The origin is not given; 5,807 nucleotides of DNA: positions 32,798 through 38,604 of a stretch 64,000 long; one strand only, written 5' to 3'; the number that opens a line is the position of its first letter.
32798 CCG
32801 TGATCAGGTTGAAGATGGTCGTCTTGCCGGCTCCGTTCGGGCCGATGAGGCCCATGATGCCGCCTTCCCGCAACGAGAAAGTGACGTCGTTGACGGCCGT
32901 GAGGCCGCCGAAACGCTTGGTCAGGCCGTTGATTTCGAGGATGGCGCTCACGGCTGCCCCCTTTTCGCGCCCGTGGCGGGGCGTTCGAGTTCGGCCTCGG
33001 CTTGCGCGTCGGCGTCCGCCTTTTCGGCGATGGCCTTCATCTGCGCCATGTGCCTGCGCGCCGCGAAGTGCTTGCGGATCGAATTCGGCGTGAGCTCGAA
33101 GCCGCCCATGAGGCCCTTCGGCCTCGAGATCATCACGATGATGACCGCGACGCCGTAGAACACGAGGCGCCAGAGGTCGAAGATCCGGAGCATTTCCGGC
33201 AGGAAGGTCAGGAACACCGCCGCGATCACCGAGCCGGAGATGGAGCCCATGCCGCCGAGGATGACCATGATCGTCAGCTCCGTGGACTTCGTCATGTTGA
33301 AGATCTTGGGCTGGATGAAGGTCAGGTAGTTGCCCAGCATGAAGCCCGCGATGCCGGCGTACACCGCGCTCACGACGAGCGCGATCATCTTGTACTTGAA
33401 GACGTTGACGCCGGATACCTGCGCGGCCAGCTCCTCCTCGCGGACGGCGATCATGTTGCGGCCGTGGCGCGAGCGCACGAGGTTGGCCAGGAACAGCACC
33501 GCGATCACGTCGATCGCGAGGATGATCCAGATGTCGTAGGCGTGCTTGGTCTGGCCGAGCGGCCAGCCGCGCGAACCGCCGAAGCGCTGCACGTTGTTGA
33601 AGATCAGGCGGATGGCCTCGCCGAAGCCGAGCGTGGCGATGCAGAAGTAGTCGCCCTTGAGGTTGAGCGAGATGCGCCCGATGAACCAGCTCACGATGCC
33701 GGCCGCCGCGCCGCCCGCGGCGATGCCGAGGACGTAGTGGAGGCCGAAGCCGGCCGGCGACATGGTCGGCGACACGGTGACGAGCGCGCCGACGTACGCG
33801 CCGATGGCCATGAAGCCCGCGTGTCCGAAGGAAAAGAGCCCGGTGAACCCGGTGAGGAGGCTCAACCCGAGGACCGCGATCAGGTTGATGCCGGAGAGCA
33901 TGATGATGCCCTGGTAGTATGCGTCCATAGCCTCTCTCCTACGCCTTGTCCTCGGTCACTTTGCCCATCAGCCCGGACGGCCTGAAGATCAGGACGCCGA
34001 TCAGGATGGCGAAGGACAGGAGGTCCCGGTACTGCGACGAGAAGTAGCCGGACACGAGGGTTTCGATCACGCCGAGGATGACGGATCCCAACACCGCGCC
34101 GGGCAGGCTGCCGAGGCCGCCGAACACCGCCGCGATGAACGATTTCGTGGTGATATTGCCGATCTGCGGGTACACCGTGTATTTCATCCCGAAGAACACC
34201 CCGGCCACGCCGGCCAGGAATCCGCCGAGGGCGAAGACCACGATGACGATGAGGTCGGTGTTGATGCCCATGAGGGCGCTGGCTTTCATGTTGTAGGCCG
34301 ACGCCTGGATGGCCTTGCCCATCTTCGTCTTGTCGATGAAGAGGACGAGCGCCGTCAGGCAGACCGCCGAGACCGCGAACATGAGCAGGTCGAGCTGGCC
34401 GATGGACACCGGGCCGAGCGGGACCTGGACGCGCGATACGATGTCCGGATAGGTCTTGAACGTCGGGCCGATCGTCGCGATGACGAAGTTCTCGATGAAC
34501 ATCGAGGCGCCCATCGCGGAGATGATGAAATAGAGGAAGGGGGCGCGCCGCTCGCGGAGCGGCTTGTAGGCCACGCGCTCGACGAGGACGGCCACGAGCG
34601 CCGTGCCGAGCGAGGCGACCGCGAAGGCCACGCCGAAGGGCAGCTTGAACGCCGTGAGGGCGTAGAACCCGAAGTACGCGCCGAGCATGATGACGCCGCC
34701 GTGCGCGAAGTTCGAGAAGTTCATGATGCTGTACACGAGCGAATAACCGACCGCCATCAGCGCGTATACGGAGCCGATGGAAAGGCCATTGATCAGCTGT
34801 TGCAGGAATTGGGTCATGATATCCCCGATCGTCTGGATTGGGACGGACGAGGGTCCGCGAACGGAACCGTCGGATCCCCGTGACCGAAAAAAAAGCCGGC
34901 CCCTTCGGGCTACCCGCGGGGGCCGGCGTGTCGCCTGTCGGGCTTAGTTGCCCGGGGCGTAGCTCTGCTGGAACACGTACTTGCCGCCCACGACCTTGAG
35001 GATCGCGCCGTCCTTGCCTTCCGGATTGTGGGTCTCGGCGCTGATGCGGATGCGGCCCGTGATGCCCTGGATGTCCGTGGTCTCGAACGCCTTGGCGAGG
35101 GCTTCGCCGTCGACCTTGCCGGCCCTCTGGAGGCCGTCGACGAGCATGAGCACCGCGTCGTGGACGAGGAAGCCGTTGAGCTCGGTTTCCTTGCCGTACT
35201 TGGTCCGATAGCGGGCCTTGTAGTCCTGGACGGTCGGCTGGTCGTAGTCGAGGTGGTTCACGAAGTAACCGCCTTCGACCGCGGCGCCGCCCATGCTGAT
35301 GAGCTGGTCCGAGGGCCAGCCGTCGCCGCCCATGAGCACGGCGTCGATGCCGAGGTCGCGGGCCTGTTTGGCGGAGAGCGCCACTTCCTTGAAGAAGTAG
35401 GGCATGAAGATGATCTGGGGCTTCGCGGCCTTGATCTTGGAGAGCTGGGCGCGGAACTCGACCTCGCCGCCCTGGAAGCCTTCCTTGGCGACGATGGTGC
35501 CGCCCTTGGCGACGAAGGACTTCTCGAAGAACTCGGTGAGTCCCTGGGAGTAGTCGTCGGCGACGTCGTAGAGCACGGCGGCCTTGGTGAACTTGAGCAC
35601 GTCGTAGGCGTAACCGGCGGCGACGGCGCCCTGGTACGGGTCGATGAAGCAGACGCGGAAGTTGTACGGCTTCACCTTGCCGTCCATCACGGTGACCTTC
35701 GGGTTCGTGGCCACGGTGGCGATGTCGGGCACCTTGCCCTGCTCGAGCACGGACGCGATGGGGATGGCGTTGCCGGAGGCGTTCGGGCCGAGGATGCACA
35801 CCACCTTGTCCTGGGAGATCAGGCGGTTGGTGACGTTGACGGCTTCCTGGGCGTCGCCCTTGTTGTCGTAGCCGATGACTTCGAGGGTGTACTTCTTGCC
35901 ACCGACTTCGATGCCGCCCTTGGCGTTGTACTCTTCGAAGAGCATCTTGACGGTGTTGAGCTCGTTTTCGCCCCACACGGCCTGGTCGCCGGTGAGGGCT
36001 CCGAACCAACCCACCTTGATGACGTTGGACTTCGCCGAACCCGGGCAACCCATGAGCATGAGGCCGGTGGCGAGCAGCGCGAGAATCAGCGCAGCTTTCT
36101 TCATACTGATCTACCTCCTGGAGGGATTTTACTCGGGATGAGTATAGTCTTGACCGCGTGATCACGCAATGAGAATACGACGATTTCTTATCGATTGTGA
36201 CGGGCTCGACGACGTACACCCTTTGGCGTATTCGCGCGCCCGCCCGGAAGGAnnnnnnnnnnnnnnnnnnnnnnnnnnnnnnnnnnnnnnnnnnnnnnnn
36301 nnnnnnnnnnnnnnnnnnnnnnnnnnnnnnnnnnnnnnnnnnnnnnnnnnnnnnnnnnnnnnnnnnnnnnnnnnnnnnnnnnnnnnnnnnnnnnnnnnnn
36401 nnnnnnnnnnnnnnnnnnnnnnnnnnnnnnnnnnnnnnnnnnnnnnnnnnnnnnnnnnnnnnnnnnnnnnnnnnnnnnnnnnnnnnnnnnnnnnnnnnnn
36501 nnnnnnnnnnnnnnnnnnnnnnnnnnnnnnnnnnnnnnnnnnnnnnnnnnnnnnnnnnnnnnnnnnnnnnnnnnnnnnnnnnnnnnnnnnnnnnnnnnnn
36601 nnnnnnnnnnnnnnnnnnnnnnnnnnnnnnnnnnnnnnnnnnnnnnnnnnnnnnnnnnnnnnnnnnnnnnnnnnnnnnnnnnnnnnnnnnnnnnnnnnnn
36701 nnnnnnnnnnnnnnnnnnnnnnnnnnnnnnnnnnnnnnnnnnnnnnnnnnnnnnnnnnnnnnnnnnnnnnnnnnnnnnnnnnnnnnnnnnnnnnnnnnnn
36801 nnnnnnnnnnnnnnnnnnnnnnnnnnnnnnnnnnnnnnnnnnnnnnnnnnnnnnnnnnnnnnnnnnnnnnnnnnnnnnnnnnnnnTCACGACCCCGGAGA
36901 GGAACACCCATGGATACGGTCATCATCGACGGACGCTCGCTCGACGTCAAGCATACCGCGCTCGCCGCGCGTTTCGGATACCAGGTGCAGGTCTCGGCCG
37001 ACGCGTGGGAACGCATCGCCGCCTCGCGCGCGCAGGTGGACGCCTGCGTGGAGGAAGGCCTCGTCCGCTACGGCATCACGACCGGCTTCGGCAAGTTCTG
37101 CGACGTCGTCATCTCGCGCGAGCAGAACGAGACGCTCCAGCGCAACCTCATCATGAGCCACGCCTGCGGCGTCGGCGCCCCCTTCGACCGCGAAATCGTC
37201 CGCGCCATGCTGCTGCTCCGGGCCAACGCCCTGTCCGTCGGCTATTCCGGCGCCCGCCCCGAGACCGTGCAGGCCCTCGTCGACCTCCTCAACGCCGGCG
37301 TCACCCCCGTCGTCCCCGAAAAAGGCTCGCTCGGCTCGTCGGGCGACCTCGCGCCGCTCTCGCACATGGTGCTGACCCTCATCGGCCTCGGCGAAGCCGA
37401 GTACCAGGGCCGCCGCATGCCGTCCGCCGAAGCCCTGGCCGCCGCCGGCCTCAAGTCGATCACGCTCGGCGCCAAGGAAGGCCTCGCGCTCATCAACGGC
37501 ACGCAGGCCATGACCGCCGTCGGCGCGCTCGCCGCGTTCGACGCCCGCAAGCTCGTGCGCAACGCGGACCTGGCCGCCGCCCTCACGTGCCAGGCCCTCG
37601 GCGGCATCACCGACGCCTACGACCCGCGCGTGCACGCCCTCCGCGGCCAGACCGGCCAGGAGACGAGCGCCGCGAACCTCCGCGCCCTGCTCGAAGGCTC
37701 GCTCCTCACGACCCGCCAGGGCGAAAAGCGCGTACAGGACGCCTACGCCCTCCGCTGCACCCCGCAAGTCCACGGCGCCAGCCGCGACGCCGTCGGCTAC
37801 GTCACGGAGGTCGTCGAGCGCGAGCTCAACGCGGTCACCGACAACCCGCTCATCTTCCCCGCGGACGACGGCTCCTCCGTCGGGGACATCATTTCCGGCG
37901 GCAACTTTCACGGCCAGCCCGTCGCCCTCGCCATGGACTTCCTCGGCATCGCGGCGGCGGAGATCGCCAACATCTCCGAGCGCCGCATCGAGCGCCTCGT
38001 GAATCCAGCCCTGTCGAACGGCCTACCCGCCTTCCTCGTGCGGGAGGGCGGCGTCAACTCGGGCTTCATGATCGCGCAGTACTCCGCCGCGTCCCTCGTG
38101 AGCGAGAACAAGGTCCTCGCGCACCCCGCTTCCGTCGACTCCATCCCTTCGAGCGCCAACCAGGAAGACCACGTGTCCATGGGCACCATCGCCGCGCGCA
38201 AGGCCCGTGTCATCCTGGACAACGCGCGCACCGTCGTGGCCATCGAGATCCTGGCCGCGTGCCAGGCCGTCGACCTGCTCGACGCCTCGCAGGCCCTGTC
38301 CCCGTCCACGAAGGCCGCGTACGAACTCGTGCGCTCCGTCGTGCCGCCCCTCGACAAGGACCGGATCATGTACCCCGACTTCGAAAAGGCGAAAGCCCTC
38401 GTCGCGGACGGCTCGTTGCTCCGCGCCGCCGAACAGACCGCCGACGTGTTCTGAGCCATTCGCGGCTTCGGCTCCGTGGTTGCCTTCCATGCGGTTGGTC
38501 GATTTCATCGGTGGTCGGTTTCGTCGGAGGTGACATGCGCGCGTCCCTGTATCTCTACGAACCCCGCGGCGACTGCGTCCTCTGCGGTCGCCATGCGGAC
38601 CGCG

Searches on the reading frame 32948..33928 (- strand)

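Call 14: search_protein_families(library=pfam, proteins=[window:32948-33928:-], max_evalue=0.01)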
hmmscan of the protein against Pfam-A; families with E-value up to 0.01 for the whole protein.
window:32948-33928:- (326 aa): 1 family
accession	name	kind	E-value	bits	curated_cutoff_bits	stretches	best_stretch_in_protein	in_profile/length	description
PF02653.21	BPD_transp_2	-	1.8e-39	136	26.8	1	7-265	4-268/269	Branched-chain amino acid transport system / permease component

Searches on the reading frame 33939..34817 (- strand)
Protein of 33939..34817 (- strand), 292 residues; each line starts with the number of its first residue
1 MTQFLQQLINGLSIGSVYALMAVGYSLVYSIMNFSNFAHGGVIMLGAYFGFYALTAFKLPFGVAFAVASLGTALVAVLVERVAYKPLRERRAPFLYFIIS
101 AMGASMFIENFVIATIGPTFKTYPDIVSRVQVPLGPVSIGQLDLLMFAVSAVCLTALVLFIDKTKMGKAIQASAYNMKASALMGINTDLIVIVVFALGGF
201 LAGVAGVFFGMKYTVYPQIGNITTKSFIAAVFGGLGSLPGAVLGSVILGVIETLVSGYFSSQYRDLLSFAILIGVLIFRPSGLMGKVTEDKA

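Call 14: search_protein_families(library=pfam, proteins=[window:33939-34817:-], max_evalue=0.01)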
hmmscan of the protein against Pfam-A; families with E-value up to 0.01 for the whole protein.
window:33939-34817:- (292 aa): 1 family
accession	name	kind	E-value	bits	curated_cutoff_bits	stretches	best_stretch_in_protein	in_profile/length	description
PF02653.21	BPD_transp_2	-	1.2e-39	136.6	26.8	1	8-276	2-269/269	Branched-chain amino acid transport system / permease component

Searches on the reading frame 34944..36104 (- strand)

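Call 14: search_protein_families(library=pfam, proteins=[window:34944-36104:-], max_evalue=0.01)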
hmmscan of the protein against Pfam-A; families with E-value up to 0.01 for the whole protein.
window:34944-36104:- (386 aa): 3 families
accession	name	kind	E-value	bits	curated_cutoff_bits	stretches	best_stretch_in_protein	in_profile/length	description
PF13458.12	Peripla_BP_6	-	4.1e-59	201.4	31.7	1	29-363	2-331/343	Periplasmic binding protein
PF01094.35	ANF_receptor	-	8e-20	71.6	25.4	1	70-357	21-337/353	Receptor family ligand binding region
PF13433.12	Peripla_BP_5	-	4.7e-15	56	27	2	29-121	1-89/363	Periplasmic binding protein domain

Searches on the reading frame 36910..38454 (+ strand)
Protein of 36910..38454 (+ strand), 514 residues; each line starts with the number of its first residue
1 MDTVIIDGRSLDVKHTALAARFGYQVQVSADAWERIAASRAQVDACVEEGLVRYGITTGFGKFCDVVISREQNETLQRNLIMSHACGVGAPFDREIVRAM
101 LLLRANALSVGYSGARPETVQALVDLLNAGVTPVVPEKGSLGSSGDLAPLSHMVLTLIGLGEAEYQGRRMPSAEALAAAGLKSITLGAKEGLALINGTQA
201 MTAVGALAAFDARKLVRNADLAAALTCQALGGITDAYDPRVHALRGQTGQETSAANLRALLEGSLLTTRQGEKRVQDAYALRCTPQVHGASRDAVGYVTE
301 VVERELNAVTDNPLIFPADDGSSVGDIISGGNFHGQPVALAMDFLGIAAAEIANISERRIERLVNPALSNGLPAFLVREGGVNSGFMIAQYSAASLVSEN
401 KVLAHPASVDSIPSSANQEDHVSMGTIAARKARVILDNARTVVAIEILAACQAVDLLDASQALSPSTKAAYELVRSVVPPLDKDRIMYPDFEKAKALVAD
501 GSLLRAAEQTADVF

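Call 14: search_protein_families(library=pfam, proteins=[window:36910-38454:+], max_evalue=0.01)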
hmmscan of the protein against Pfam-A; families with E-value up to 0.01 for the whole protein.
window:36910-38454:+ (514 aa): 2 families
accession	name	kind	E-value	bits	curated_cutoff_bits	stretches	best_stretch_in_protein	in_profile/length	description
PF00221.24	Lyase_aromatic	-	2.1e-202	673.3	27.3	1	15-475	5-465/466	Aromatic amino acid lyase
PF04418.17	DUF543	-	0.0048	17.2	24.1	0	39-90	18-63/75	Domain of unknown function (DUF543)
